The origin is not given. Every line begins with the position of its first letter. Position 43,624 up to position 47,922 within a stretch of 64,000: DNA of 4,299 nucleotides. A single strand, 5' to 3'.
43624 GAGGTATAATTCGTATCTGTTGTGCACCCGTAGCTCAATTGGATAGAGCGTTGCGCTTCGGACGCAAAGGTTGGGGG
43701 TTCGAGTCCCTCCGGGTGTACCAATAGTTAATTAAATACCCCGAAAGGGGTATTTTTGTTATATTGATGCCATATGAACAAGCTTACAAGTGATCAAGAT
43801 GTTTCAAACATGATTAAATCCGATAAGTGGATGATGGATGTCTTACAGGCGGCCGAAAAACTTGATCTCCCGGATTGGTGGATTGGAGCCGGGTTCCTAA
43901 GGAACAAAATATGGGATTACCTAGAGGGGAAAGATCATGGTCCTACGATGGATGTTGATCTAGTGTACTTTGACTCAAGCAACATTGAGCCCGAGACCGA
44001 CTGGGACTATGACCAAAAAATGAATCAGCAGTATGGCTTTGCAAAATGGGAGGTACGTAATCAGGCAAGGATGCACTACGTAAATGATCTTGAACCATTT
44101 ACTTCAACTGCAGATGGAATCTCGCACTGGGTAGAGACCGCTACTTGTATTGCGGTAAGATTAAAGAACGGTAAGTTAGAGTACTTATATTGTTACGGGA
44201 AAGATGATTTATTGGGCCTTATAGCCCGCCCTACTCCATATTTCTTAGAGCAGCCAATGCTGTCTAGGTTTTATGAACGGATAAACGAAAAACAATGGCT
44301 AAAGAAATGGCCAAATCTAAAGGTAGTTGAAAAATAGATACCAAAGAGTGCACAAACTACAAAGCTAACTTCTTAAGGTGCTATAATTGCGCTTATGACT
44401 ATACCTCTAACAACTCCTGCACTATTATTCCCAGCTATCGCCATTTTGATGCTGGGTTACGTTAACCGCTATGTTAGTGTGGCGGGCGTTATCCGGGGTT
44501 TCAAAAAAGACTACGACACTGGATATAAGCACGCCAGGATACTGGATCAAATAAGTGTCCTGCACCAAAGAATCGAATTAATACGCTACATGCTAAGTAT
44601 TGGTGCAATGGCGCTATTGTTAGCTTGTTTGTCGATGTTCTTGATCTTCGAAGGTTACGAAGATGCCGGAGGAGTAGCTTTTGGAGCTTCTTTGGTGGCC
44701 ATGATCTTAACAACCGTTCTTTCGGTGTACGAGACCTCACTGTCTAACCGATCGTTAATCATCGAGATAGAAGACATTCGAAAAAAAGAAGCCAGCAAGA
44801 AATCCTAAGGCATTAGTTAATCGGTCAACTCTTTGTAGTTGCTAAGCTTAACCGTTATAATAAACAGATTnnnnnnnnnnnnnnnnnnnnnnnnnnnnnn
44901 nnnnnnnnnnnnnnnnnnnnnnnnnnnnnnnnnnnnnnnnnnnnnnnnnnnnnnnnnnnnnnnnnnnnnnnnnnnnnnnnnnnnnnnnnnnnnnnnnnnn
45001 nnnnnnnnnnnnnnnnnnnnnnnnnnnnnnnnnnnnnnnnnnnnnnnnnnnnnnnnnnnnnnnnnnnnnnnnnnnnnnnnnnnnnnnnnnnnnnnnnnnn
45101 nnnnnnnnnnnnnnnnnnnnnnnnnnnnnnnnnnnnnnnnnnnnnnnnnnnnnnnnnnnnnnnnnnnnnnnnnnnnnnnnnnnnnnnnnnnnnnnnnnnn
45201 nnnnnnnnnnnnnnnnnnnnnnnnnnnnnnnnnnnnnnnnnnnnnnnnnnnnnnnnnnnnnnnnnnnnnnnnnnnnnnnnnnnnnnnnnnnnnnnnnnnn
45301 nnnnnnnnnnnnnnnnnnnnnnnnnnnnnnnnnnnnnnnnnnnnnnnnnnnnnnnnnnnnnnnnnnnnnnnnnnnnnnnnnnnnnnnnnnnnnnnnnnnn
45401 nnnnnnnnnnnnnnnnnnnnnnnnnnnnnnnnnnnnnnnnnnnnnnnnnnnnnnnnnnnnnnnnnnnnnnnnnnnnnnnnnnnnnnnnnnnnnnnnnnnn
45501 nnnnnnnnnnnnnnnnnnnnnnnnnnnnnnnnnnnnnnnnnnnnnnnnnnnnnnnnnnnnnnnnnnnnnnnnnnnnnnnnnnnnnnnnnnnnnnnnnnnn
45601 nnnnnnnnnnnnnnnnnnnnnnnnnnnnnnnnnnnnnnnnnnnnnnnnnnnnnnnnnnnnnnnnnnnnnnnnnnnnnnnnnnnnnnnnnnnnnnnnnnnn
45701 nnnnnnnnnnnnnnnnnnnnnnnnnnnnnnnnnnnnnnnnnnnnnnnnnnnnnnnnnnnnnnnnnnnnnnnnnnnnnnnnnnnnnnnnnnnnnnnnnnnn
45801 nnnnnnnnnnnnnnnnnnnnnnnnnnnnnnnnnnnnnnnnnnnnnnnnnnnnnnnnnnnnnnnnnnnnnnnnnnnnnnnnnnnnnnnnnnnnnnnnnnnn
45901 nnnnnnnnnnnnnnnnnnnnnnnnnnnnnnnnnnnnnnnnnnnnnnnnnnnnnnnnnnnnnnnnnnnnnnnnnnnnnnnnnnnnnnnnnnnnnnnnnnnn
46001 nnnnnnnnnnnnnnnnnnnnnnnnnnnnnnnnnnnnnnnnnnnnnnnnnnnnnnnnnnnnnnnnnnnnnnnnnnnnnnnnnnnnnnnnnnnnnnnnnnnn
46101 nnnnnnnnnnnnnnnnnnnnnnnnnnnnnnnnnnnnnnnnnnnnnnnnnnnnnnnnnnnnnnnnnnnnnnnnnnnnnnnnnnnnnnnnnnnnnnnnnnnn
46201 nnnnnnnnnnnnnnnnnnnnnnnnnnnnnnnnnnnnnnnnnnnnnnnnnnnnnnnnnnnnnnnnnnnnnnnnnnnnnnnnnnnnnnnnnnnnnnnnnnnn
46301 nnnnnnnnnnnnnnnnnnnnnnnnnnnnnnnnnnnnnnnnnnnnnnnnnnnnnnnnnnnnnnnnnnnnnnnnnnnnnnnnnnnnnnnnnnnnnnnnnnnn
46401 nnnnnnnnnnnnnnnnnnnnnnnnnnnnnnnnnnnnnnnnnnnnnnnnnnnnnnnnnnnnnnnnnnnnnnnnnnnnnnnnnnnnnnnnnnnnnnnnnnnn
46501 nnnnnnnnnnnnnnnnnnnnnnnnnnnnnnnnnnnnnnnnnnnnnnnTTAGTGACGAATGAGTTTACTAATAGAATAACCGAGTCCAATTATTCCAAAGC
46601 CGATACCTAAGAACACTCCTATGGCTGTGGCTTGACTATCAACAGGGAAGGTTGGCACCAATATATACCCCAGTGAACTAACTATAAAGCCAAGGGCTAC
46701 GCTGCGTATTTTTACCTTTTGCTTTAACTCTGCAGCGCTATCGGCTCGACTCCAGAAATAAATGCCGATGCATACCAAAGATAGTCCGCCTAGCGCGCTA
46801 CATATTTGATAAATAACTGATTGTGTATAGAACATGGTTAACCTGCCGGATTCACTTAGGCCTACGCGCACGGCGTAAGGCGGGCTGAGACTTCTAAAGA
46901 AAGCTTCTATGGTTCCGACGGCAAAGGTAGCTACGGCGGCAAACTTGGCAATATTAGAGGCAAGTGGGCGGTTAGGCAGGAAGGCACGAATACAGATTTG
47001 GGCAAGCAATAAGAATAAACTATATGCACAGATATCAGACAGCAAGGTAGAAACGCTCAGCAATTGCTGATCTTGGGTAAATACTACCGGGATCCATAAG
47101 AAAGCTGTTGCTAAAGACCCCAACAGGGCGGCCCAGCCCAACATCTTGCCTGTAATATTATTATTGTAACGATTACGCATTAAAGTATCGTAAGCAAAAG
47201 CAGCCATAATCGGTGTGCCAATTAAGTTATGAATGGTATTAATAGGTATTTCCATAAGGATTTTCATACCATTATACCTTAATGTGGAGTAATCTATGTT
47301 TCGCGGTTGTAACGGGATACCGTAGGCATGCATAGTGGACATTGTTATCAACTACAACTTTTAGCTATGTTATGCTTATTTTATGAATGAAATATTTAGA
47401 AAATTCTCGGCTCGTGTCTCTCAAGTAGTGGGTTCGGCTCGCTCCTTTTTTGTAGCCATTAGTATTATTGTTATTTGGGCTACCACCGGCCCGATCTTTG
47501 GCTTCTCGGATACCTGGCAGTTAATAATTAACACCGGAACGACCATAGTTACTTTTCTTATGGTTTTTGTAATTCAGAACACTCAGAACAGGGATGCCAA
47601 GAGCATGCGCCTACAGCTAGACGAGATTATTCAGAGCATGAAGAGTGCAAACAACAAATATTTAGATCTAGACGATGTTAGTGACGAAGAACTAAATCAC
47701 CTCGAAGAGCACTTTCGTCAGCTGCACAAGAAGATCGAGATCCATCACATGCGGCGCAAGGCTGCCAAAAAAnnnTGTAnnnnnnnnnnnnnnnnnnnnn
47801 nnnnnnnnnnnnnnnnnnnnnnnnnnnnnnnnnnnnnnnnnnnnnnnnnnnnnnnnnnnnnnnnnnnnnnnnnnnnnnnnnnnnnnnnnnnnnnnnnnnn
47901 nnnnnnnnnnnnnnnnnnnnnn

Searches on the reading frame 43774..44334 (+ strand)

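Call 18: search_protein_families(library=pfam, proteins=[window:43774-44334:+], max_evalue=0.001)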
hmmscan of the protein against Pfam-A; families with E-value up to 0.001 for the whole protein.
window:43774-44334:+ (187 aa): 1 family
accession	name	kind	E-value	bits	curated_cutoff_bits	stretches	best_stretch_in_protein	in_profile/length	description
PF06042.17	NTP_transf_6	-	2.8e-51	173.9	25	1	26-184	2-159/159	Nucleotidyltransferase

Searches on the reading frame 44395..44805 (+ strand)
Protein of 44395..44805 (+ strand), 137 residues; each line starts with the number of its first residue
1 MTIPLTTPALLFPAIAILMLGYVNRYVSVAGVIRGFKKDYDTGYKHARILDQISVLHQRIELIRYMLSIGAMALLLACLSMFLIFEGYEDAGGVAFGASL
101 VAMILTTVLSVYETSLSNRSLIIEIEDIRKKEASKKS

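Call 18: search_protein_families(library=pfam, proteins=[window:44395-44805:+], max_evalue=0.001)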
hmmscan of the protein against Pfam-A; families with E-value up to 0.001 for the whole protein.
window:44395-44805:+ (137 aa): 1 family
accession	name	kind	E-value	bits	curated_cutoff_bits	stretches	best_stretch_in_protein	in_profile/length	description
PF11026.13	DUF2721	-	4.8e-29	101.3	28.3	1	5-121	1-127/129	Protein of unknown function (DUF2721)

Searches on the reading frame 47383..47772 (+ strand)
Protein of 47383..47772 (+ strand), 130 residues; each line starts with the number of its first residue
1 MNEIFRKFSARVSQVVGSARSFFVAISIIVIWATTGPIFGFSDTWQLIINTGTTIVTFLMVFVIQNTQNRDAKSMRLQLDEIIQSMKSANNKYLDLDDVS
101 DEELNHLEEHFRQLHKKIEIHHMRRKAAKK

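Call 19: search_protein_families(library=pfam, proteins=[window:47383-47772:+], max_evalue=0.001)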
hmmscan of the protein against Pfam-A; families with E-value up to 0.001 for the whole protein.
window:47383-47772:+ (130 aa): 1 family
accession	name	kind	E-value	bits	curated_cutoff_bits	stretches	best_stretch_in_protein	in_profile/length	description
PF04120.17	Iron_permease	-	8.7e-49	165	25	1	5-125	1-121/128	Low affinity iron permease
